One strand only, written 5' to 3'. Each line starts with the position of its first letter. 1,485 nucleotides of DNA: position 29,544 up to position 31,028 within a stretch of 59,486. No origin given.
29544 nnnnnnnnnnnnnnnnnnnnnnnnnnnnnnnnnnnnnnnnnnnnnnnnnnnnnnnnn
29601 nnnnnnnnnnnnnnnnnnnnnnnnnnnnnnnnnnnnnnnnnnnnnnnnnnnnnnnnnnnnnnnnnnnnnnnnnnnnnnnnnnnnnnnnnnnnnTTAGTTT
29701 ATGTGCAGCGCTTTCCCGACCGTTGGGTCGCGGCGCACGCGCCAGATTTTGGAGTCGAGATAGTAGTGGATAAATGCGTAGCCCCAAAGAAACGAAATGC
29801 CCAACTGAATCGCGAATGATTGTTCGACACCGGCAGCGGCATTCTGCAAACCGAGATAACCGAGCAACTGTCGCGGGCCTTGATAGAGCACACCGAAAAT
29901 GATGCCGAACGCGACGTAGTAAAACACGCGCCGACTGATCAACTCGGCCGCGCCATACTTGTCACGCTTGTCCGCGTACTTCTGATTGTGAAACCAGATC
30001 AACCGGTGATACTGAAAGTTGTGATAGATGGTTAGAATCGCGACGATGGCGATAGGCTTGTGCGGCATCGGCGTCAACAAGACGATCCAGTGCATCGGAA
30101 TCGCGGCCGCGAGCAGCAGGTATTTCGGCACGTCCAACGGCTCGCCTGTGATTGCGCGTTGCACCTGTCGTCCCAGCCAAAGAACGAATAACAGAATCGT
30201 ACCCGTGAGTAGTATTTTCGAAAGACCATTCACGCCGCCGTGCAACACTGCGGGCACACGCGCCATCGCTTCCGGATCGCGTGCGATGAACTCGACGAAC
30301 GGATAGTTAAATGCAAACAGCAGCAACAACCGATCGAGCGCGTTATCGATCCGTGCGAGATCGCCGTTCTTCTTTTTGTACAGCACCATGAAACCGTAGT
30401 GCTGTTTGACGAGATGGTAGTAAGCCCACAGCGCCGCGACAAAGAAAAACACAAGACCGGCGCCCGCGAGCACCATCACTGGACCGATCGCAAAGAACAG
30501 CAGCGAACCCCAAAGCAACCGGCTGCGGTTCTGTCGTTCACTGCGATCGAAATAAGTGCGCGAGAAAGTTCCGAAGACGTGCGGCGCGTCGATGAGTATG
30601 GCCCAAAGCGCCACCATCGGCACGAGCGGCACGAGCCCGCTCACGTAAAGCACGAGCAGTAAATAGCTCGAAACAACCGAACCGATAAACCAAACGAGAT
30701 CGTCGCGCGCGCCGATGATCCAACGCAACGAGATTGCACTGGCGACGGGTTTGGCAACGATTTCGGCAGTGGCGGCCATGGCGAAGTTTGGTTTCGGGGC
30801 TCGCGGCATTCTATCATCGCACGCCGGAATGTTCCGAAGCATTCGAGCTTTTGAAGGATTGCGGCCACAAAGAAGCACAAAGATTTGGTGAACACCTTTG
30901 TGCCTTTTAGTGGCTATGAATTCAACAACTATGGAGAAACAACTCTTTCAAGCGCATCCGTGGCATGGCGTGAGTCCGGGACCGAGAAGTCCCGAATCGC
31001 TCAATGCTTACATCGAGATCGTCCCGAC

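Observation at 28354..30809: XDH-type FeS and FAD subunits without a molybdopterin subunit, translationally abutted to a His-rich polytopic membrane protein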

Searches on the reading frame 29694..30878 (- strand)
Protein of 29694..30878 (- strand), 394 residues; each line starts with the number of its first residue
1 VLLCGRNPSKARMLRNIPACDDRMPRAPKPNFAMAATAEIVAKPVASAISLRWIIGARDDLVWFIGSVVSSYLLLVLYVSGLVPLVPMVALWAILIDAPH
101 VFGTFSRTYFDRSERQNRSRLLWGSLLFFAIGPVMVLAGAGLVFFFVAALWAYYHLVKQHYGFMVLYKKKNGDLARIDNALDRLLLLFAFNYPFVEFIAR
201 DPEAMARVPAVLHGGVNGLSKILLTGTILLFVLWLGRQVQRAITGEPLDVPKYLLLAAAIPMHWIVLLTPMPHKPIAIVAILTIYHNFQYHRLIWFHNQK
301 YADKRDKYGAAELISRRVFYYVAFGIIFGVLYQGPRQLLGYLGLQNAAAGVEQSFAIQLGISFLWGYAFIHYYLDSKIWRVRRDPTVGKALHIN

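Call 3: search_protein_families(library=pfam, proteins=[window:29694-30878:-], max_evalue=0.01)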
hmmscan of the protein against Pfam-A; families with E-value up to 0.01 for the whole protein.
window:29694-30878:- (394 aa): 0 families

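Call 4: search_protein_families(library=ncbifam, proteins=[window:29694-30878:-], max_evalue=0.01)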
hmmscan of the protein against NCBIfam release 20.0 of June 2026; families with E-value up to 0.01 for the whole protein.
window:29694-30878:- (394 aa): 0 families

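Call 6: find_homologous_proteins(query=window:29694-30878:-)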
Query window:29694-30878:- (394 aa): 3396 proteins with E <= 0.001 among 8000 candidates; the best 120 are listed.
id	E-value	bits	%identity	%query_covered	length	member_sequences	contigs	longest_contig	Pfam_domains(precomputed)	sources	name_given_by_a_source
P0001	2.0e-237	806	95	95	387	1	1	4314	-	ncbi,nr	ncbi:MAG TPA: hypothetical protein VN844_08945, partial [Pyrinomonadaceae bacterium]|nr:hypothetical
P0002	2.1e-229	780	93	94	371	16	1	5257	-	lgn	-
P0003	7.2e-229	778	93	94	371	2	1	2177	-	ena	-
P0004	4.2e-226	769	92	94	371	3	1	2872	-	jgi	jgi:uncharacterized membrane protein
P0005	6.5e-226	768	92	94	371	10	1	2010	-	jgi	jgi:uncharacterized membrane protein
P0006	1.1e-225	767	92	94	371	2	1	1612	-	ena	-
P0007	1.7e-225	767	91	94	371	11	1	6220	-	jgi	jgi:hypothetical protein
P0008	8.1e-224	761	87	96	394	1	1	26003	-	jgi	jgi:uncharacterized membrane protein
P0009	2.5e-222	756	89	94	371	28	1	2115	-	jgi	jgi:hypothetical protein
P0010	3.0e-221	753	89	94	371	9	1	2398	-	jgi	jgi:hypothetical protein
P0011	1.5e-220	750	88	94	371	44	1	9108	-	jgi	jgi:uncharacterized membrane protein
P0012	3.3e-218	743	88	94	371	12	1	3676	-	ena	-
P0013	8.8e-218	741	87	94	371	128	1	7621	-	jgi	jgi:hypothetical protein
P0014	1.4e-217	741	91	92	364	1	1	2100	-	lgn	-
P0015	2.9e-217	740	87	94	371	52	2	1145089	-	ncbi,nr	ncbi:MAG: hypothetical protein LC794_14225 [Acidobacteria bacterium]|nr:hypothetical protein [Acidob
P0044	6.9e-207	705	85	92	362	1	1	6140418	-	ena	-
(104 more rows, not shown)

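Call 14: find_encoding_contigs(protein=P0044, flank=10000, max_places=3)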
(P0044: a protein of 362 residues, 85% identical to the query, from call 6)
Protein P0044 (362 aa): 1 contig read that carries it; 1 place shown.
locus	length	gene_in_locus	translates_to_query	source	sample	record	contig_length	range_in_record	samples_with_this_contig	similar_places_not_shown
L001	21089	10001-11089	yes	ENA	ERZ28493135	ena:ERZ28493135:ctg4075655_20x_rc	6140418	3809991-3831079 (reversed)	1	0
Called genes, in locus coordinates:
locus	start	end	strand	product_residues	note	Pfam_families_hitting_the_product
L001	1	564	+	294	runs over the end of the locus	PF00892:EamA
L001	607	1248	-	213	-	-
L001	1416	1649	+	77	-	-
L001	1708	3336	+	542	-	PF01293:PEPCK_ATP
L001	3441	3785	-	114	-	PF11969:DcpS_C, PF01230:HIT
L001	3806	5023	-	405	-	PF00275:EPSP_synthase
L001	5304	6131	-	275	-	-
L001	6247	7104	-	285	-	PF17827:PrmC_N, PF03602:Cons_hypoth95 (weak), PF05175:MTS, PF06325:PrmA, PF01170:UPF0020 (weak), PF05971:Methyltransf_10 (weak), PF13649:Methyltransf_25, PF13847:Methyltransf_31, +3 more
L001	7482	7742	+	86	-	-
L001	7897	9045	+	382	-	PF00089:Trypsin, PF13365:Trypsin_2, PF13180:PDZ_2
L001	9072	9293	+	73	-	-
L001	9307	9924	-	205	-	PF00719:Pyrophosphatase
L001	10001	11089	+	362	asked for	-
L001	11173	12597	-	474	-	PF04293:SpoVR, PF24755:SpoVR_C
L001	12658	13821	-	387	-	PF04285:DUF444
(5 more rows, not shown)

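Call 18: search_protein_representatives(protein=window:29694-30809:-)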
Query: 371 residues. Proteins with E-value up to 0.001 (for the whole library): 1105; up to 1e-10: 520; up to 1e-30: 143. The best 150 are listed.
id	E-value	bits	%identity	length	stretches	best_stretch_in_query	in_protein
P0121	2.3e-175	599.8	75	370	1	11-370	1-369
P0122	1.0e-147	508.8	90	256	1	11-266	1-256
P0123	8.2e-111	387.3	85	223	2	11-189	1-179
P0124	1.4e-102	360.2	83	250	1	112-305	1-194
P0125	5.7e-99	348.3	49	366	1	13-370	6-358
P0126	1.2e-98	347.2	72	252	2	141-281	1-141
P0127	1.1e-92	327.6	54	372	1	24-369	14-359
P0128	1.4e-85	304.2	68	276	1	21-226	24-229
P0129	2.7e-84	300.0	65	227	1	141-369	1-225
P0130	7.3e-81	288.7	47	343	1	15-368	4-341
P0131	2.1e-79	283.9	74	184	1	15-189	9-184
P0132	3.3e-76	273.4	45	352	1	21-367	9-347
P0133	3.4e-75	270.1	44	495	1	19-368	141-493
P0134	1.2e-74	268.3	54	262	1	112-369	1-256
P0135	1.6e-72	261.3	45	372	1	26-369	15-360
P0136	2.2e-72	260.8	44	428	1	27-370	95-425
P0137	5.5e-72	259.5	44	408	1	17-368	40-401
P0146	2.1e-65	237.8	43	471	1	23-371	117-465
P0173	7.8e-44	166.9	39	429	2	189-369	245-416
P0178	8.6e-43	163.4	41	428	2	115-370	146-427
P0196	4.7e-39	151.1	40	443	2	214-368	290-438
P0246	3.3e-32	128.6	35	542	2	8-176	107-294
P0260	6.3e-31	124.4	34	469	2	26-179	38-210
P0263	1.0e-30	123.6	39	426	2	65-369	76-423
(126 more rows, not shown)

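Call 20: find_homologous_proteins(query=A1, max_evalue=0.00001)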
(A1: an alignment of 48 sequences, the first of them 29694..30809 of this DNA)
Query A1 (48 sequences) (371 aa, profile of the alignment): 3414 proteins with E <= 0.00001 among 8000 candidates; the best 120 are listed.
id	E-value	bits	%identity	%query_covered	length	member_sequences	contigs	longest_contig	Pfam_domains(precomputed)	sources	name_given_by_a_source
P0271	8.7e-139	481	35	96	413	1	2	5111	-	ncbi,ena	-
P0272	1.1e-138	481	38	94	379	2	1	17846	-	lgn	-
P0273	2.2e-137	476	34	95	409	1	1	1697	-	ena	-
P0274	5.3e-136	472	35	95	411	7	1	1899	-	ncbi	-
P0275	6.1e-130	452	32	90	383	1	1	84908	-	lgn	-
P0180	4.0e-127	443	32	95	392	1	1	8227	-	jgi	-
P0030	8.3e-126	438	86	97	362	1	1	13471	-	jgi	jgi:hypothetical protein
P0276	2.2e-125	437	82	97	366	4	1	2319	-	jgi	-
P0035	2.5e-125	437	86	97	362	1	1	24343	-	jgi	jgi:hypothetical protein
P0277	2.6e-125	437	73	94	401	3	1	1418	-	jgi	jgi:hypothetical protein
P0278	3.4e-125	436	78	97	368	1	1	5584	-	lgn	-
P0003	3.7e-125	436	93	100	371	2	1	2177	-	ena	-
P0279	4.0e-125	436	78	97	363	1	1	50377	-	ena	-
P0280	4.9e-125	436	79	97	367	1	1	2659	-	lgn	-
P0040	5.1e-125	436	86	97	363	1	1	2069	-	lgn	-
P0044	3.0e-123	430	85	97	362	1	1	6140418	-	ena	-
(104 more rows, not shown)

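Call 24: find_related_loci(query=A2, collection=genome_contigs, flank=10000)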
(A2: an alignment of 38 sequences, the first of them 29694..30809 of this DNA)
Query A2 (371 aa) in genome_contigs; peptide patterns used: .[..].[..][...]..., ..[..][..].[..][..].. (x = any residue, [..] = any of these).
599 stretches matched a pattern (row limit reached: there are more); 500 encode a relative of the query (tblastn E <= 1e-3); the best 80 are kept; 80 distinct loci.
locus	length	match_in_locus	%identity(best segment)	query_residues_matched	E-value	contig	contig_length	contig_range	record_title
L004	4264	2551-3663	96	1-371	0e+0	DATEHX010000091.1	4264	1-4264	MAG TPA_asm: Pyrinomonadaceae bacterium isolate SMAG_U8822 k141_1952931, whole genome shotgun sequence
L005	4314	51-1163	96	1-371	0e+0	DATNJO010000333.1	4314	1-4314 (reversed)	MAG TPA_asm: Pyrinomonadaceae bacterium isolate SMAG_U11401 k141_204853, whole genome shotgun sequence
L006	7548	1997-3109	93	1-371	0e+0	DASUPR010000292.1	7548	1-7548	MAG TPA_asm: Pyrinomonadaceae bacterium isolate SMAG_U1660 k141_970466, whole genome shotgun sequence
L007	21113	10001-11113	87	1-371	0e+0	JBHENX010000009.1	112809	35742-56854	MAG: Pyrinomonadaceae bacterium isolate S5_bin.34.orig S5_k141_2425945, whole genome shotgun sequence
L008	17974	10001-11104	86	4-371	0e+0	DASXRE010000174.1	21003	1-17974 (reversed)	MAG TPA_asm: Pyrinomonadaceae bacterium isolate SMAG_U4631 k141_214247, whole genome shotgun sequence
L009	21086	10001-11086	85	3-370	0e+0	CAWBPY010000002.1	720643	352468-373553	MAG: uncultured Acidobacteriota bacterium isolate MFD09206.bin.1.119 genome assembly, contig: contig_18192, whole genome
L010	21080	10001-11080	85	5-370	0e+0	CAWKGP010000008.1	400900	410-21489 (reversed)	MAG: uncultured Acidobacteriota bacterium isolate MFD09206.bin.2.183 genome assembly, contig: contig_39049, whole genome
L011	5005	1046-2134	84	1-370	0e+0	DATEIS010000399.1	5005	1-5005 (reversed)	MAG TPA_asm: Pyrinomonadaceae bacterium isolate SMAG_U8844 k141_2036625, whole genome shotgun sequence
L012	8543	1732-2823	84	3-370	0e+0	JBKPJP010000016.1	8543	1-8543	MAG: Acidobacteriota bacterium isolate GS_HAYS_MAG_00141 GS_HAYS_000002690114, whole genome shotgun sequence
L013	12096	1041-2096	84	11-371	0e+0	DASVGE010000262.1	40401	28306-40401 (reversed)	MAG TPA_asm: Pyrinomonadaceae bacterium isolate SMAG_U2107 k141_373151, whole genome shotgun sequence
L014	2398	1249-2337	83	8-370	0e+0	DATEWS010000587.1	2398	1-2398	MAG TPA_asm: Pyrinomonadaceae bacterium isolate SMAG_U8399 k141_39127, whole genome shotgun sequence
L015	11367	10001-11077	84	10-371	0e+0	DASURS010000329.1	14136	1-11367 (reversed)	MAG TPA_asm: Pyrinomonadaceae bacterium isolate SMAG_U1713 k141_810633, whole genome shotgun sequence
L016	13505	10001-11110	82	4-370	0e+0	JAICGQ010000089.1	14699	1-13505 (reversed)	MAG: Pyrinomonadaceae bacterium isolate CK_bin.6 k141_3459940_length_14699_cov_12.5899, whole genome shotgun sequence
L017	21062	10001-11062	85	11-370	0e+0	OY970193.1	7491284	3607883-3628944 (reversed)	MAG: uncultured Acidobacteriota bacterium isolate MFD09206.bin.1.42 genome assembly, chromosome: 1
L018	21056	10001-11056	85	11-371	0e+0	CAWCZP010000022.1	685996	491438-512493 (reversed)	MAG: uncultured Acidobacteriota bacterium isolate MFD09206.bin.2.100 genome assembly, contig: contig_8461, whole genome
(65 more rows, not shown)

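Call 31: predict_structure(alignment_id=A2)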
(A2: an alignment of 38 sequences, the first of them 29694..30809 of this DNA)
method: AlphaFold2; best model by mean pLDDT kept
length: 371 residues; sequences in the alignment: 38
mean_pLDDT: 85.5   pTM: 0.81
mean pLDDT of the five models: 85.5, 84.2, 83.8, 81.9, 81.4
residues with pLDDT >= 90: 151; 70-90: 188; 50-70: 13; < 50: 19
segments of 3 or more residues with pLDDT < 50: 5-21
pLDDT, mean of each block of 10 residues (from residue 1): 47 44 74 88 91 89 85 88 86 88 92 92 89 90 90 94 96 92 88 95 98 96 92 93 87 83 86 77 81 85 91 86 84 92 90 73 73 63
secondary structure, 60 per line:
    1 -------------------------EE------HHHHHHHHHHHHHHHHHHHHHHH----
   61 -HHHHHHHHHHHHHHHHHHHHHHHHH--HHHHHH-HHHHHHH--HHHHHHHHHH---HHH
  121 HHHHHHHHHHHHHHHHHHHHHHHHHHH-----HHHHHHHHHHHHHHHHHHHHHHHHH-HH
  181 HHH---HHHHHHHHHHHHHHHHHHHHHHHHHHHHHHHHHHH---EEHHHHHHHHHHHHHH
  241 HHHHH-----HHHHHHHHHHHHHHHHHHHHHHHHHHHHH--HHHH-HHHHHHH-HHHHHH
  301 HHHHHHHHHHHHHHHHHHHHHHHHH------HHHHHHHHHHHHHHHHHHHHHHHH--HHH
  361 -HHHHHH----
elements in order: H34-56 H62-86 H89-94 H96-102 H105-114 H118-147 H153-177 H179-183 H187-221 H227-245 H251-279 H282-285 H287-293 H295-325 H332-355 H362-367

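Call 33: fold_search(model_id=the predicted structure, library=pdb)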
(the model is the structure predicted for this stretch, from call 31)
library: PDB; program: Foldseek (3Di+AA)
matches with E <= 10: 234; with E <= 0.001: 0
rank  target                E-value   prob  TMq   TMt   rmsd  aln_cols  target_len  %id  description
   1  3wmf                  4.2e-01  0.11  0.13  0.09  26.6       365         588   15  Crystal structure of an inward-facing eukaryotic ABC multitrug transporter G277V/A278V/A279V mutant (released 2014-03-19)
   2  7f1q_R                5.6e-01  0.23  0.18  0.18  20.4       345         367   10  Cryo-EM structure of the chemokine receptor CCR5 in complex with MIP-1a and Gi (released 2021-07-14)
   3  6iv3_C                7.2e-01  0.20  0.18  0.23  23.9       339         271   13  Crystal structure of a bacterial Bestrophin homolog from Klebsiella pneumoniae with a mutation W252A (released 2019-11-13)
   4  6pt0_R                7.2e-01  0.15  0.16  0.19  20.0       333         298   14  Cryo-EM structure of human cannabinoid receptor 2-Gi protein in complex with agonist WIN 55,212-2 (released 2020-02-12)
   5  3wmg_A                8.2e-01  0.08  0.13  0.09  26.7       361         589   17  Crystal structure of an inward-facing eukaryotic ABC multidrug transporter G277V/A278V/A279V mutant in complex with an (released 2014-04-30)
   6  9g71_A                8.2e-01  0.06  0.10  0.10  34.9       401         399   12  Cryo-EM structure of TTYH2 in complex with lipids in GDN (released 2025-05-21)
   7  7sk9_A                8.9e-01  0.15  0.17  0.21  22.6       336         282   10  Cryo-EM structure of human ACKR3 in complex with a small molecule partial agonist CCX662, and an intracellular Fab (released 2022-07-27)
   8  9kft_R                1.0e+00  0.16  0.17  0.21  22.9       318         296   14  Cryo-EM structure of the fMLFC-FPR1-Gi complex (released 2025-11-12)
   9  5wb1                  1.0e+00  0.14  0.18  0.16  22.4       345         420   13  Ligand-free US28 with stabilizing intracellular nanobody (released 2018-06-13)
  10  7sk3_A                1.0e+00  0.16  0.18  0.21  22.4       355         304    9  Cryo-EM structure of ACKR3 in complex with CXCL12, an intracellular Fab, and an extracellular Fab (released 2022-07-27)
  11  7xy7_R                1.0e+00  0.11  0.16  0.18  20.4       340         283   11  Adenosine receptor bound to a non-selective agonist in complex with a G protein obtained by cryo-EM (released 2023-05-03)
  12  2ycx_B                1.0e+00  0.11  0.17  0.19  22.0       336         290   14  TURKEY BETA1 ADRENERGIC RECEPTOR WITH STABILISING MUTATIONS AND BOUND ANTAGONIST CYANOPINDOLOL (released 2011-06-01)
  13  6iu3                  1.1e+00  0.10  0.13  0.18  24.4       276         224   12  Crystal structure of iron transporter VIT1 with zinc ions (released 2019-02-06)
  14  3vvp_A                1.1e+00  0.10  0.16  0.15  19.4       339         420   16  Crystal structure of MATE in complex with Br-NRF (released 2013-04-03)
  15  2ycx_A                1.2e+00  0.10  0.16  0.18  22.0       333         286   15  TURKEY BETA1 ADRENERGIC RECEPTOR WITH STABILISING MUTATIONS AND BOUND ANTAGONIST CYANOPINDOLOL (released 2011-06-01)
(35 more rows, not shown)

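Call 34: find_encoding_contigs(protein=P0275, flank=8000, max_places=2)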
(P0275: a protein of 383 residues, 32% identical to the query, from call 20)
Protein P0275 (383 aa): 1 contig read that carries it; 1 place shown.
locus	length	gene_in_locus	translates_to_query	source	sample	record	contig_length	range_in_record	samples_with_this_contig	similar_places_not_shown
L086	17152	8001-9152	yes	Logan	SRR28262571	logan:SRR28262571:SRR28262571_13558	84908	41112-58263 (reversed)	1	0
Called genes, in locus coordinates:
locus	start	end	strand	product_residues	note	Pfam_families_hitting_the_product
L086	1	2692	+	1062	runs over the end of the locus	-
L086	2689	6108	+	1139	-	PF13485:Peptidase_MA_2 (faint), PF07676:PD40 (faint), PF26550:Tricorn_2nd (weak), PF26549:Tricorn_N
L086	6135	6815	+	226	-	PF00578:AhpC-TSA, PF08534:Redoxin, PF00255:GSHPx (weak)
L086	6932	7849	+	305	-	PF18935:DUF5683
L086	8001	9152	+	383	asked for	-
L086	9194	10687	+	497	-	PF01940:DUF92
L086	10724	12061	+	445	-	PF00375:SDF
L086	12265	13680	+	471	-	PF07719:TPR_2 (faint), PF13174:TPR_6 (faint), PF13424:TPR_12 (faint), PF13432:TPR_16 (faint), PF00515:TPR_1 (faint), PF13181:TPR_8 (faint)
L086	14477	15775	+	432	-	PF04389:Peptidase_M28, PF01546:Peptidase_M20 (weak)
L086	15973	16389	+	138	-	-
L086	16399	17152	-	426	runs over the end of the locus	PF00171:Aldedh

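Call 35: find_encoding_contigs(protein=P0272, flank=8000, max_places=2)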
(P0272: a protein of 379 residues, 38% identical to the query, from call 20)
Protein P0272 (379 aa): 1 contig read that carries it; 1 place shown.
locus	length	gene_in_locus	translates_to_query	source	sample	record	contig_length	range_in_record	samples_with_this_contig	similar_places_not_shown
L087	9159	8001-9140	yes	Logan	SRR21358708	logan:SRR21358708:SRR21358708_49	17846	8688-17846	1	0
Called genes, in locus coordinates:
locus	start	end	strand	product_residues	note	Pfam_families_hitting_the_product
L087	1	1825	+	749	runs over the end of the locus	PF00072:Response_reg, PF00437:T2SSE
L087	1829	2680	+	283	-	PF03631:Virul_fac_BrkB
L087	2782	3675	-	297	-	PF01370:Epimerase, PF08338:DUF1731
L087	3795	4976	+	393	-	PF25917:BSH_RND, PF25973:BSH_CzcB, PF25984:BSH_YknX, PF25876:HH_MFP_RND, PF25885:HH_EMRA (weak), PF25954:Beta-barrel_RND_2, PF25975:CzcB_C (weak), PF25989:YknX_C, +2 more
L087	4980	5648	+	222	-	PF00005:ABC_tran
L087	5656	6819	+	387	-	PF12704:MacB_PCD, PF02687:FtsX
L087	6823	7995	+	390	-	PF12704:MacB_PCD, PF02687:FtsX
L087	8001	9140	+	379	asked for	-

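Call 41: search_protein_families(library=pfam, proteins=[window:29694-30809:-], max_evalue=5)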
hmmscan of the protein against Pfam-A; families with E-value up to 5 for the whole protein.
window:29694-30809:- (371 aa): 1 family
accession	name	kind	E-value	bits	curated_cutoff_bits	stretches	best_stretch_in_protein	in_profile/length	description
PF05392.16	COX7B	-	0.04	14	27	1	273-305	25-57/79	Cytochrome C oxidase chain VIIB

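Call 47: search_protein_families(library=pfam, proteins=[P0133, P0136, P0146, P0246, P0137, P0260, P0173, P0196, P0178, P0263], max_evalue=0.01)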
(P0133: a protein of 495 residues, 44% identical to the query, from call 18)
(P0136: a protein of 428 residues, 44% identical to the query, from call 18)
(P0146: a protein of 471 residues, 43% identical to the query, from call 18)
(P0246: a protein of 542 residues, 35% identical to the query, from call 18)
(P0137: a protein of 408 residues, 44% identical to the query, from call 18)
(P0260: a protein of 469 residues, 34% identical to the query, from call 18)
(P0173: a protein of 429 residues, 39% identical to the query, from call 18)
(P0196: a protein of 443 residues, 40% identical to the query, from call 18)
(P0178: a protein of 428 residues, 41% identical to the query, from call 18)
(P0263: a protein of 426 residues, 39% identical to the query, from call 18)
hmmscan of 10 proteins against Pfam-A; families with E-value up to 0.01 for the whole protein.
P0133 (495 aa): 0 families

P0136 (428 aa): 0 families

P0146 (471 aa): 0 families

P0246 (542 aa): 0 families

P0137 (408 aa): 0 families

P0260 (469 aa): 0 families

P0173 (429 aa): 0 families

P0196 (443 aa): 0 families

P0178 (428 aa): 0 families

P0263 (426 aa): 0 families

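Call 48: search_solved_structures(query=A1, max_evalue=10)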
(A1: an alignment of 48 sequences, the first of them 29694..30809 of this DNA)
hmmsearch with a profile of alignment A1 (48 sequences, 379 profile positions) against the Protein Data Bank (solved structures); distinct sequences matched with E-value up to 10: 0.

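Call 56: find_related_loci(query=A4, collection=metagenome_contigs, flank=10000)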
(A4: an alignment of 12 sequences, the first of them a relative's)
Query A4 (392 aa) in metagenome_contigs; peptide patterns used: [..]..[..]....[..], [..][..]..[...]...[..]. (x = any residue, [..] = any of these).
600 stretches matched a pattern (row limit reached: there are more); 561 encode a relative of the query (tblastn E <= 1e-3); the best 80 are kept; 80 distinct loci.
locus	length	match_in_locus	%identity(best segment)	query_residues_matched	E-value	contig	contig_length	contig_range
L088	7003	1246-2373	41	1-388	8e-90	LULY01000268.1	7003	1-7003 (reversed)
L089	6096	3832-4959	41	1-388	7e-90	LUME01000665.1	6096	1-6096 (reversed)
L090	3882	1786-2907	40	9-389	9e-87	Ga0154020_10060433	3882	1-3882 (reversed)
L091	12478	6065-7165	41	9-389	1e-82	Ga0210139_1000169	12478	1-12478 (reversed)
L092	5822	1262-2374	40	7-389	5e-80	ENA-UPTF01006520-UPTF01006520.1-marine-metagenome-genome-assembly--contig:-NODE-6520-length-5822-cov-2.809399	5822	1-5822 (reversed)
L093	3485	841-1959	38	1-390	3e-72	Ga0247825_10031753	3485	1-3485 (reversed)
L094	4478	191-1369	35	4-388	2e-70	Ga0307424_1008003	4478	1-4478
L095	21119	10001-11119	37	1-390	1e-69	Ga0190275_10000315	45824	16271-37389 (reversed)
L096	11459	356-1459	39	10-389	3e-71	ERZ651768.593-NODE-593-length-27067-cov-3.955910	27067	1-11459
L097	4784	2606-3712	39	9-389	1e-68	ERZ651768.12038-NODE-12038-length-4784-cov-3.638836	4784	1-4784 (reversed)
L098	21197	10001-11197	36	7-390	7e-68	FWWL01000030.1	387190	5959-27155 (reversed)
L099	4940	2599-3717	38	1-390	2e-67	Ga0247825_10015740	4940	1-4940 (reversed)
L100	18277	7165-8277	36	7-389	7e-67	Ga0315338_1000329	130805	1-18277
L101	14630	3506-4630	34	7-389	6e-66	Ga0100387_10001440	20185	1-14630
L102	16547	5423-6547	34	7-389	6e-66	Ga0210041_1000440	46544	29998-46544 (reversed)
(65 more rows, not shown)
